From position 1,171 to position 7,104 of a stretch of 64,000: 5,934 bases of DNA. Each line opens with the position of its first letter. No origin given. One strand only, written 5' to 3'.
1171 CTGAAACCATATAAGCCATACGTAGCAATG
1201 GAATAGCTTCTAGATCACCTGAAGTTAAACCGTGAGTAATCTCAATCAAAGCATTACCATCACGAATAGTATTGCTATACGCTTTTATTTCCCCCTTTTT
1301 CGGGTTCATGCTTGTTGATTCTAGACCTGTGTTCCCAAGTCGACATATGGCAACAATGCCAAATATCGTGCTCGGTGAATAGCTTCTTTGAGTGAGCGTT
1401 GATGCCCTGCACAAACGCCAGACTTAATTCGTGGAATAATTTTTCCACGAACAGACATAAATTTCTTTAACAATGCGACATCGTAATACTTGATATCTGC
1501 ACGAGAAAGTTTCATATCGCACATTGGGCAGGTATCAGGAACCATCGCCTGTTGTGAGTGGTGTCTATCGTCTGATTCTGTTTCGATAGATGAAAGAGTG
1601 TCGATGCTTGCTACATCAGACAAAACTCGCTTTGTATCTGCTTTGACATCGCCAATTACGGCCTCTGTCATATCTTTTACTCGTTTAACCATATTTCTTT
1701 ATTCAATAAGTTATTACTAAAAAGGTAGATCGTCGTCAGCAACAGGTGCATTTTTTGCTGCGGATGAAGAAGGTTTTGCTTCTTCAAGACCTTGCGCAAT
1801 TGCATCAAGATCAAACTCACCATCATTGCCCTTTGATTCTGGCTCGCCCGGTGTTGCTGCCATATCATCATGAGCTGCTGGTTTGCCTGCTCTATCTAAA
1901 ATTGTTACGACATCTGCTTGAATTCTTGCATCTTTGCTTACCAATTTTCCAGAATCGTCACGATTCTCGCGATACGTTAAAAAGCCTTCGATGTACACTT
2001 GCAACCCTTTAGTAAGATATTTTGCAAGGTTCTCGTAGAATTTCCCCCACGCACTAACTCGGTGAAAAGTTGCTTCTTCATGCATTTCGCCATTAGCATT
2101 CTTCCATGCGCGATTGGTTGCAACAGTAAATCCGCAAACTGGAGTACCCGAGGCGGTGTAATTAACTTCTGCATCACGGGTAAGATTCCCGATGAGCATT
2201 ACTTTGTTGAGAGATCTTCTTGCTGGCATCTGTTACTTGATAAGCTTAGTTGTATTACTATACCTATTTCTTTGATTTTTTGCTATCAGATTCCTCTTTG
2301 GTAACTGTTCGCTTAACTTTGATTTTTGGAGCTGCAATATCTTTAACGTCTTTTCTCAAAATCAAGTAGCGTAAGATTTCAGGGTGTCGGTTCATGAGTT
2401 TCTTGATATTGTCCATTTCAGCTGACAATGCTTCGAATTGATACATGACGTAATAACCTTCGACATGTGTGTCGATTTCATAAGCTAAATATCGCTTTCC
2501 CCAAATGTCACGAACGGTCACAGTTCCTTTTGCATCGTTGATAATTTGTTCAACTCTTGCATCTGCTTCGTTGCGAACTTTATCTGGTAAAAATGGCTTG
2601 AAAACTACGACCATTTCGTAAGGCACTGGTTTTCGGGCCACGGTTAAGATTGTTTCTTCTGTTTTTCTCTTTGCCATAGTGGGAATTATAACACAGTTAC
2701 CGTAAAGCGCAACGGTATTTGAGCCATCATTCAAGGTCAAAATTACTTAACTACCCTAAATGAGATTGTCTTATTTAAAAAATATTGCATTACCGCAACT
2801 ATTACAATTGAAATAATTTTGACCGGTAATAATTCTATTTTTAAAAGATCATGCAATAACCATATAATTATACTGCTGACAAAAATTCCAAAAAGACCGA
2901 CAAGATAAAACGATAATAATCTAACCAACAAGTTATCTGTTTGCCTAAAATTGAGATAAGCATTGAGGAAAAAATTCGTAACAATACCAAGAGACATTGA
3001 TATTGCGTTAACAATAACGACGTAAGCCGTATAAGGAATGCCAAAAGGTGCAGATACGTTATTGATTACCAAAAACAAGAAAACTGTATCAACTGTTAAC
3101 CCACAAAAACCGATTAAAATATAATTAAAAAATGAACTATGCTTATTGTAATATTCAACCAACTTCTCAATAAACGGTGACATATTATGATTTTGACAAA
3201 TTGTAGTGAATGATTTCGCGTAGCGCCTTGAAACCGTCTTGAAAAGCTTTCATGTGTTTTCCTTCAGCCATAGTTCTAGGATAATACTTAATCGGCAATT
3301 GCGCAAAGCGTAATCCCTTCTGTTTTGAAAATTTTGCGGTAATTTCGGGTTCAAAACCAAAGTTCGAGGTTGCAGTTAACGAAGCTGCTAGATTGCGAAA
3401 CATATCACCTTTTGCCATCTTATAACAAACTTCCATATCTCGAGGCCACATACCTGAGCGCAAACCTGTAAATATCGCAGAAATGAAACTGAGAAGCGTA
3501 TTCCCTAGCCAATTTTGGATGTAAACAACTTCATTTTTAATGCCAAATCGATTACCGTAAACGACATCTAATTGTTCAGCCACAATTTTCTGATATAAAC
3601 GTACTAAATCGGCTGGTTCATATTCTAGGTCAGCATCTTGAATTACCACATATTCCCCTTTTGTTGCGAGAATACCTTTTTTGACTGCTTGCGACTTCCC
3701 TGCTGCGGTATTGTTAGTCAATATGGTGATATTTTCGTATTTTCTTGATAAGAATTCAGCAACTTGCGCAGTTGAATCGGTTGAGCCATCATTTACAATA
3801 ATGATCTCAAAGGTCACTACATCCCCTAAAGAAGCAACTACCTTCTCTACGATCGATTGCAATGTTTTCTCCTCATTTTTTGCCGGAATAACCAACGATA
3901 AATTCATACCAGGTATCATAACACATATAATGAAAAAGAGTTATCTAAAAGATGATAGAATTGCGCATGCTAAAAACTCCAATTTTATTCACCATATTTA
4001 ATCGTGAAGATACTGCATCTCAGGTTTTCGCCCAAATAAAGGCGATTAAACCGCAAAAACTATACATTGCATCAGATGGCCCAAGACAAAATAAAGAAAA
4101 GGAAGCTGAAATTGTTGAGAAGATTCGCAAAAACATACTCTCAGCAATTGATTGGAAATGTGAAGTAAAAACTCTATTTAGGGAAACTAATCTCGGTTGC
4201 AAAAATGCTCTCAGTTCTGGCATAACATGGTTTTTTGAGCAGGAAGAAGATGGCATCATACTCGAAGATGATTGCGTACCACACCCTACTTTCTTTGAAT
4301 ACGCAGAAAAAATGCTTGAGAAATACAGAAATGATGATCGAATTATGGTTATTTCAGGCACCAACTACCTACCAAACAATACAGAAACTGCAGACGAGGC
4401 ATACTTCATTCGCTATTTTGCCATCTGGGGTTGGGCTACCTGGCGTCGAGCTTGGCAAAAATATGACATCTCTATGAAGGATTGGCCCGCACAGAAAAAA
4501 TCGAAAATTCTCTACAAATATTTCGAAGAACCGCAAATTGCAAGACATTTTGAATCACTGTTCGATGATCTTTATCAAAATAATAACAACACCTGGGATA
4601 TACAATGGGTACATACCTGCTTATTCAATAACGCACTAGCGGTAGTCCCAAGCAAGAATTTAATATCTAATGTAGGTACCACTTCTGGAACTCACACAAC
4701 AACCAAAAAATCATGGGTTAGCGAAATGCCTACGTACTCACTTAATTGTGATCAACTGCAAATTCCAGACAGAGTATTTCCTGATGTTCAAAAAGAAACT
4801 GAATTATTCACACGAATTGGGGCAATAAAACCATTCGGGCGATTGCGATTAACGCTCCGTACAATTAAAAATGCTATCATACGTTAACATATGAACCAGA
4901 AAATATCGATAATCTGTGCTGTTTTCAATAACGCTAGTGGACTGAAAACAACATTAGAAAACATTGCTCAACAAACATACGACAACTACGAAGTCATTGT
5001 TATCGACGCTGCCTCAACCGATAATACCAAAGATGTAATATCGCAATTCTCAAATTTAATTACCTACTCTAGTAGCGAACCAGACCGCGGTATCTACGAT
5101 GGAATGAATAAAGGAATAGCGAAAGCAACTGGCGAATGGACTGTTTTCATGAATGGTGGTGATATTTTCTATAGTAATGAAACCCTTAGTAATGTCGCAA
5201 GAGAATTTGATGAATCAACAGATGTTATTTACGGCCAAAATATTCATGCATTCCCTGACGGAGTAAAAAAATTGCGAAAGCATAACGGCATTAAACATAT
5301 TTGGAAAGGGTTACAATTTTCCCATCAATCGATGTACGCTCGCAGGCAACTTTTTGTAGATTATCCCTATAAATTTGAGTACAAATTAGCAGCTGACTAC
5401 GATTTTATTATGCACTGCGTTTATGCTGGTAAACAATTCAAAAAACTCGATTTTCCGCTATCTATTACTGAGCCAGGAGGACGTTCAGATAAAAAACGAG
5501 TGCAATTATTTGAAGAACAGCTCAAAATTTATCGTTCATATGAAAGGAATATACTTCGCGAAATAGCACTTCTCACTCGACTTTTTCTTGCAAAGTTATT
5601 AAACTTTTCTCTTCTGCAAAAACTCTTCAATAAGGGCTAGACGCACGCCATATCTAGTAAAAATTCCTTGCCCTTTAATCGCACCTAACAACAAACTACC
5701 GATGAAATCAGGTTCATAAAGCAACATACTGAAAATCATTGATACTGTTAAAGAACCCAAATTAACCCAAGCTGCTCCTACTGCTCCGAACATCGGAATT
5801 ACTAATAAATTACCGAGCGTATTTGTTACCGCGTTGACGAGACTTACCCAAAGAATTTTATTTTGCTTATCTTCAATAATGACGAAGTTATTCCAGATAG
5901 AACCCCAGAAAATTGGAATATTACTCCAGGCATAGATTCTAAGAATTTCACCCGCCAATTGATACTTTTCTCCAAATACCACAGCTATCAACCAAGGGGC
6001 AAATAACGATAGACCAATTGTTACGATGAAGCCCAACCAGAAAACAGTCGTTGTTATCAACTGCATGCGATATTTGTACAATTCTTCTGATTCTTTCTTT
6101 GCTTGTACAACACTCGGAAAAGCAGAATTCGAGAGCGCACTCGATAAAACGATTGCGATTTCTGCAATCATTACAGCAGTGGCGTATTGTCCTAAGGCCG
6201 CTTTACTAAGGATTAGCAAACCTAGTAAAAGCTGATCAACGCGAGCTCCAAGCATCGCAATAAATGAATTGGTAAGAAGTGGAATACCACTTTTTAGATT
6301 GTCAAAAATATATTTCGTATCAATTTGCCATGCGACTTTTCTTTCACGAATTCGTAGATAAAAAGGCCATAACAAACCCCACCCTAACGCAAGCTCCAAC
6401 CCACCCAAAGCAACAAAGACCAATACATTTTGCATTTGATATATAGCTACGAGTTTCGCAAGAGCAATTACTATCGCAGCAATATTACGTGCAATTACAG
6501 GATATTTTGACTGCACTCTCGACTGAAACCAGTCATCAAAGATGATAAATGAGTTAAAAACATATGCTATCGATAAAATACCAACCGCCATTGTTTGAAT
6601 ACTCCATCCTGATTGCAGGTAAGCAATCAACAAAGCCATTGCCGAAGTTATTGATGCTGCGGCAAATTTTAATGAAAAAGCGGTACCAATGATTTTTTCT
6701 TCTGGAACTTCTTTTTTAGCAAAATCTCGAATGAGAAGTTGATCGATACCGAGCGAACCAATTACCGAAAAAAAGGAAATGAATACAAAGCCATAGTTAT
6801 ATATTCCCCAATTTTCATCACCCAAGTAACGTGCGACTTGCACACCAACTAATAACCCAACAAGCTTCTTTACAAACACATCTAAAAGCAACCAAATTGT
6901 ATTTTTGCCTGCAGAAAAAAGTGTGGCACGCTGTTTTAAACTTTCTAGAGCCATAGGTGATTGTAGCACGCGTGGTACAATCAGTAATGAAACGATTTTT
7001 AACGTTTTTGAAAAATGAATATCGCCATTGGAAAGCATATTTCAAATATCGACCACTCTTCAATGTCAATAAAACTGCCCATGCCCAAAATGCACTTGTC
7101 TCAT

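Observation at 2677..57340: Recurrent -10 boxes 5-9 nt upstream of start codons: a leaderless-mRNA architecture for operon-first genes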

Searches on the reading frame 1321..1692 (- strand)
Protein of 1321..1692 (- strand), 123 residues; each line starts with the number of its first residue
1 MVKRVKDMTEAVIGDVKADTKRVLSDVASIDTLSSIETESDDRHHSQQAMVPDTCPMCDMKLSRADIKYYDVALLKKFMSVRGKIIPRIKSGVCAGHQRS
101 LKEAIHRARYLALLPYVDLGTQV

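Call 6: search_protein_families(library=ncbifam, proteins=[window:1321-1692:-])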
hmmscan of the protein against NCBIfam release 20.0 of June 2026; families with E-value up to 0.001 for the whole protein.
window:1321-1692:- (123 aa): 1 family
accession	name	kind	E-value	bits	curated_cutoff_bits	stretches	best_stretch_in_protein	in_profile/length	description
TIGR00165.1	S18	equivalog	3.8e-20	71.9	38.75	1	54-118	7-69/70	30S ribosomal protein S18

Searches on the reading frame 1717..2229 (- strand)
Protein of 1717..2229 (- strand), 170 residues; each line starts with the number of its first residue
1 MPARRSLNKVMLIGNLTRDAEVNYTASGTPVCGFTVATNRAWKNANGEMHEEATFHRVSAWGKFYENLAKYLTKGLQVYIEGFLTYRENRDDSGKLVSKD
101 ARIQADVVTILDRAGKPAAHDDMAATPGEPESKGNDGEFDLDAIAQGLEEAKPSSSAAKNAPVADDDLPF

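Call 6: search_protein_families(library=ncbifam, proteins=[window:1717-2229:-])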
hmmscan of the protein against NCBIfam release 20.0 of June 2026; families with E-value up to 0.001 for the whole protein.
window:1717-2229:- (170 aa): 19 families
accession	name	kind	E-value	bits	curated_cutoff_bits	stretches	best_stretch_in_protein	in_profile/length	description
TIGR00621.2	ssb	subfamily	1.3e-38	132.9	53.95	1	5-170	2-165/165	single-stranded DNA-binding protein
NF006533.0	PRK09010.1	subfamily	1.8e-26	93.1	260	1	3-170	2-177/177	single-stranded DNA-binding protein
NF006297.0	PRK08486.1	equivalog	2.6e-25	89.7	212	1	7-126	2-120/182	single-stranded DNA-binding protein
NF005406.0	PRK06958.1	subfamily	2.8e-22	80.1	252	1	6-146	3-146/182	single-stranded DNA-binding protein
NF006445.0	PRK08763.1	subfamily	5.1e-22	78.8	246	1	5-170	3-164/164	single-stranded DNA-binding protein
NF010292.0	PRK13732.1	subfamily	4.1e-21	75.6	265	1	3-93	2-93/175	single-stranded DNA-binding protein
NF004357.0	PRK05733.1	subfamily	9.4e-21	74.6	241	1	5-170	3-172/172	single-stranded DNA-binding protein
NF004972.0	PRK06341.1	equivalog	2.8e-19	69.7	254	1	6-170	4-166/166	single-stranded DNA-binding protein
NF005580.0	PRK07275.1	subfamily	2.1e-18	67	254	1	7-170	2-162/162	single-stranded DNA-binding protein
NF005241.0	PRK06751.1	equivalog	5.8e-17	62.3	313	1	7-112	2-104/173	single-stranded DNA-binding protein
NF005170.0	PRK06642.1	equivalog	1.4e-15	57.5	270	1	6-95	4-95/152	single-stranded DNA-binding protein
NF005579.0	PRK07274.1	equivalog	1.6e-15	57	169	1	7-91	2-85/131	single-stranded DNA-binding protein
NF005851.0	PRK07772.1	subfamily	3.5e-15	56.7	194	1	10-96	7-95/191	single-stranded DNA-binding protein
NF005242.0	PRK06752.1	equivalog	1.5e-14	54.1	189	1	7-114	2-106/112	single-stranded DNA-binding protein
NF005674.0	PRK07459.1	equivalog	1.7e-11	44.1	161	1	6-114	2-104/121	single-stranded DNA-binding protein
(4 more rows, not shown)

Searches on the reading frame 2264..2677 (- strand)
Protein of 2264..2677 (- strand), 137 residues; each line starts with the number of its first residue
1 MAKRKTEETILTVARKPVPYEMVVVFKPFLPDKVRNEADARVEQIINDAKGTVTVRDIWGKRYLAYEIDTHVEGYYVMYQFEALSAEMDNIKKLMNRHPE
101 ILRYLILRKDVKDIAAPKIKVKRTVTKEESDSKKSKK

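Call 6: search_protein_families(library=ncbifam, proteins=[window:2264-2677:-])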
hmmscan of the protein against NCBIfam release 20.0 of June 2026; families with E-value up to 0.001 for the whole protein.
window:2264-2677:- (137 aa): 1 family
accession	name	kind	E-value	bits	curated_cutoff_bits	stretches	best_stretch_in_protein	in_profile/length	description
TIGR00166.1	S6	equivalog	6.1e-17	61.6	42.9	1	20-110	4-94/95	30S ribosomal protein S6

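Call 44: list_cluster_members(proteins=[window:2264-2677:-, window:2264-2734:-, window:3185-3907:-, window:3185-3919:-, window:3967-4887:+, window:3952-4887:+, window:6987-8162:+, window:6957-8162:+, window:62770-63582:-, window:62770-63609:-])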
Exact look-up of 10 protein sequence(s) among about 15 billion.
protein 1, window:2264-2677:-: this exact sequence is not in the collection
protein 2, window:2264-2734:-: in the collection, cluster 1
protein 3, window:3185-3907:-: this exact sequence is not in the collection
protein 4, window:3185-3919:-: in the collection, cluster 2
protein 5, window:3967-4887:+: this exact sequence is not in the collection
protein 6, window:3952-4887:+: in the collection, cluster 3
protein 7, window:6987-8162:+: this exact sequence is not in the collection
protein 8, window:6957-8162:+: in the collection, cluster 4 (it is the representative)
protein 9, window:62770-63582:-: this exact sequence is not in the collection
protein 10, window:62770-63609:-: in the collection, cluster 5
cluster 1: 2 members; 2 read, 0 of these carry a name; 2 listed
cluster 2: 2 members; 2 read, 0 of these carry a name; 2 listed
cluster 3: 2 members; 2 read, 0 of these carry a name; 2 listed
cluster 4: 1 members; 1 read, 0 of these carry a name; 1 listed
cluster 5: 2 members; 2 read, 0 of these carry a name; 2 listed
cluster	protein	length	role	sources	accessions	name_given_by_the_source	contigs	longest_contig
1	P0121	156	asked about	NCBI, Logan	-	-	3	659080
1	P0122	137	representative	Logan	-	-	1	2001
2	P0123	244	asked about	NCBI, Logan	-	-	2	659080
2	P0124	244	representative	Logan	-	-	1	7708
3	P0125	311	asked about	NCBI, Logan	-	-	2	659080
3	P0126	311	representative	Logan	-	-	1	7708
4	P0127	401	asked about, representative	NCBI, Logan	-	-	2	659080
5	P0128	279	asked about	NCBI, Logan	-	-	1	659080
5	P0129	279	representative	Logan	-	-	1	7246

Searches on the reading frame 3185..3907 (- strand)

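Call 6: search_protein_families(library=ncbifam, proteins=[window:3185-3907:-])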
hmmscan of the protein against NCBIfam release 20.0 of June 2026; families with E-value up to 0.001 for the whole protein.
window:3185-3907:- (240 aa): 24 families
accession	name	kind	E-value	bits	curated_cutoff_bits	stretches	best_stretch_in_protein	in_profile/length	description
TIGR04182.1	glyco_TIGR04182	equivalog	2.3e-22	79.8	325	1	4-235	3-217/293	S-layer glycoprotein N-glycosyltransferase AglJ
NF007482.0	PRK10073.1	equivalog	3.4e-18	65.7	423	1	2-119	7-121/334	glycosyltransferase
NF041875.1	EPS_EpsD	equivalog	9.4e-16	58.1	370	1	3-117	1-113/325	exopolysaccharide biosynthesis glycosyltransferase EpsD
NF010496.0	PRK13915.1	equivalog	1.4e-15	57.2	262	1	2-102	32-135/307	glucosyl-3-phosphoglycerate synthase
TIGR03937.1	PgaC_IcaA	equivalog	1.7e-15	56.9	422.3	1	3-100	47-142/407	poly-beta-1,6-N-acetyl-D-glucosamine synthase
NF047588.1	GlcsyltransPgfSStrep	equivalog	2.5e-14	53.2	500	1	1-120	1-121/308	glycosyltransferase PgfS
NF007986.1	PRK10714.1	equivalog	1.3e-13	50.7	529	1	2-120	7-126/316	undecaprenyl-phosphate 4-deoxy-4-formamido-L-arabinose transferase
TIGR03469.1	HpnB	hypoth_equivalog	1.1e-12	47.7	379.25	1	4-116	47-168/386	hopene-associated glycosyltransferase HpnB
TIGR03111.1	glyc2_xrt_Gpos1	hypoth_equivalog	3.2e-11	42.7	363.95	1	3-102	51-150/439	TIGR03111 family XrtG-associated glycosyltransferase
NF058614.1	PPMAGASynPpgS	equivalog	8.9e-11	41.6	370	1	5-127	4-120/226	polyprenyl-phospho-N-acetylgalactosaminyl synthase PpgS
TIGR04283.1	glyco_like_mftF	equivalog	1e-10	41.6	182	1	3-123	1-111/221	TIGR04283 family arsenosugar biosynthesis glycosyltransferase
NF041391.1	DPhHxTase_Halo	equivalog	1.4e-10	40.5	375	1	10-233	4-206/213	dolichyl-phosphate hexose transferase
TIGR03965.1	mycofact_glyco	equivalog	6.1e-10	38.5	280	1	3-116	76-187/467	mycofactocin biosynthesis glycosyltransferase MftF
NF047683.1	TeichurnBiosyTuaG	equivalog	3.2e-09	36.8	400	1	3-106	8-109/252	teichuronic acid biosynthesis protein TuaG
NF038302.1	EPS_HpsE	equivalog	5.2e-08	32.2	300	1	1-93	1-96/307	hormogonium polysaccharide biosynthesis glycosyltransferase HpsE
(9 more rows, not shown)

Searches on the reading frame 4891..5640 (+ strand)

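Call 6: search_protein_families(library=ncbifam, proteins=[window:4891-5640:+])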
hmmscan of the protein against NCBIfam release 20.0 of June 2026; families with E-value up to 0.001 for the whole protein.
window:4891-5640:+ (249 aa): 18 families
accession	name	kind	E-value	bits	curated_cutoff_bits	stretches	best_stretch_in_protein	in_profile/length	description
TIGR04009.1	wcaE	equivalog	1e-32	113.4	369.2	1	5-231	3-229/248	colanic acid biosynthesis glycosyltransferase WcaE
TIGR04283.1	glyco_like_mftF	equivalog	4e-15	56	182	1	5-175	1-168/221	TIGR04283 family arsenosugar biosynthesis glycosyltransferase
NF007482.0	PRK10073.1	equivalog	5.8e-14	51.8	423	1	3-105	6-112/334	glycosyltransferase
NF053739.1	GlytfEpsEBac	equivalog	1.4e-13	50.5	450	1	4-155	2-161/265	glycosyltransferase EpsE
NF047683.1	TeichurnBiosyTuaG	equivalog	8.5e-12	45.2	400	1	3-95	6-101/252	teichuronic acid biosynthesis protein TuaG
TIGR03937.1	PgaC_IcaA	equivalog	5.1e-11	42.2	422.3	1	3-110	45-154/407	poly-beta-1,6-N-acetyl-D-glucosamine synthase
NF050050.1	ProtGlycPglI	equivalog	4.9e-10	39.3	500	1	4-114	3-116/306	GalNAc(5)-diNAcBac-PP-undecaprenol beta-1,3-glucosyltransferase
NF041875.1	EPS_EpsD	equivalog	1.8e-09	37.5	370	1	5-109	1-107/325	exopolysaccharide biosynthesis glycosyltransferase EpsD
NF038302.1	EPS_HpsE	equivalog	2.1e-08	33.5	300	1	5-100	3-106/307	hormogonium polysaccharide biosynthesis glycosyltransferase HpsE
NF047588.1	GlcsyltransPgfSStrep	equivalog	5.4e-08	32.4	500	1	4-117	2-121/308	glycosyltransferase PgfS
TIGR03111.1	glyc2_xrt_Gpos1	hypoth_equivalog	2.1e-07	30.1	363.95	1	4-130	50-181/439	TIGR03111 family XrtG-associated glycosyltransferase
NF038299.1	EPS_HpsN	equivalog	3.2e-07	29.6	425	1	4-112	2-112/317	hormogonium polysaccharide biosynthesis glycosyltransferase HpsN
NF045692.1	OglycostaseCruG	equivalog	6.4e-07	28.6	600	1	4-53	42-91/386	2'-O-glycosyltransferase CruG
TIGR04195.1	S_glycosyl_SunS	equivalog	1.5e-05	24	350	1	6-104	58-153/421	SunS family peptide S-glycosyltransferase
NF041394.1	GtaseAglG_Halo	equivalog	2.8e-05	23.6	440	1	14-111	14-112/304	glucosyl-dolichyl phosphate glucuronosyltransferase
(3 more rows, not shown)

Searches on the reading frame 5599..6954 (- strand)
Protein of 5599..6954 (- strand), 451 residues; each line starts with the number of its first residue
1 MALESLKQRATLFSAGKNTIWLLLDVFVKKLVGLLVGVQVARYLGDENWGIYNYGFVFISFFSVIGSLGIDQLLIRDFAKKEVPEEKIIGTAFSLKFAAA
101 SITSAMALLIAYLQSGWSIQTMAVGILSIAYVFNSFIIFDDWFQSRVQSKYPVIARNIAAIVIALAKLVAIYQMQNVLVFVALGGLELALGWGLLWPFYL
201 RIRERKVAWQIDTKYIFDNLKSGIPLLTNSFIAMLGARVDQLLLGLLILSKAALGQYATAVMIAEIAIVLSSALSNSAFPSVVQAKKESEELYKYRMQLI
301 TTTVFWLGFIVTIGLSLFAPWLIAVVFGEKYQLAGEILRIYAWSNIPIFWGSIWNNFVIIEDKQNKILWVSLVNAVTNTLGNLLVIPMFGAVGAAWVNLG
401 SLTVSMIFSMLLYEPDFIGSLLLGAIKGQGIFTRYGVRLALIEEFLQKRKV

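Call 6: search_protein_families(library=ncbifam, proteins=[window:5599-6954:-])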
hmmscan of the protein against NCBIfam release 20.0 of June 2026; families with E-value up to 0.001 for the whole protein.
window:5599-6954:- (451 aa): 1 family
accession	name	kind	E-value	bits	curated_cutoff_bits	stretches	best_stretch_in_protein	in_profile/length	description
NF058658.1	Oglyco_Wzx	exception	0.00057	19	720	0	4-387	4-377/478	O-glycosylation flippase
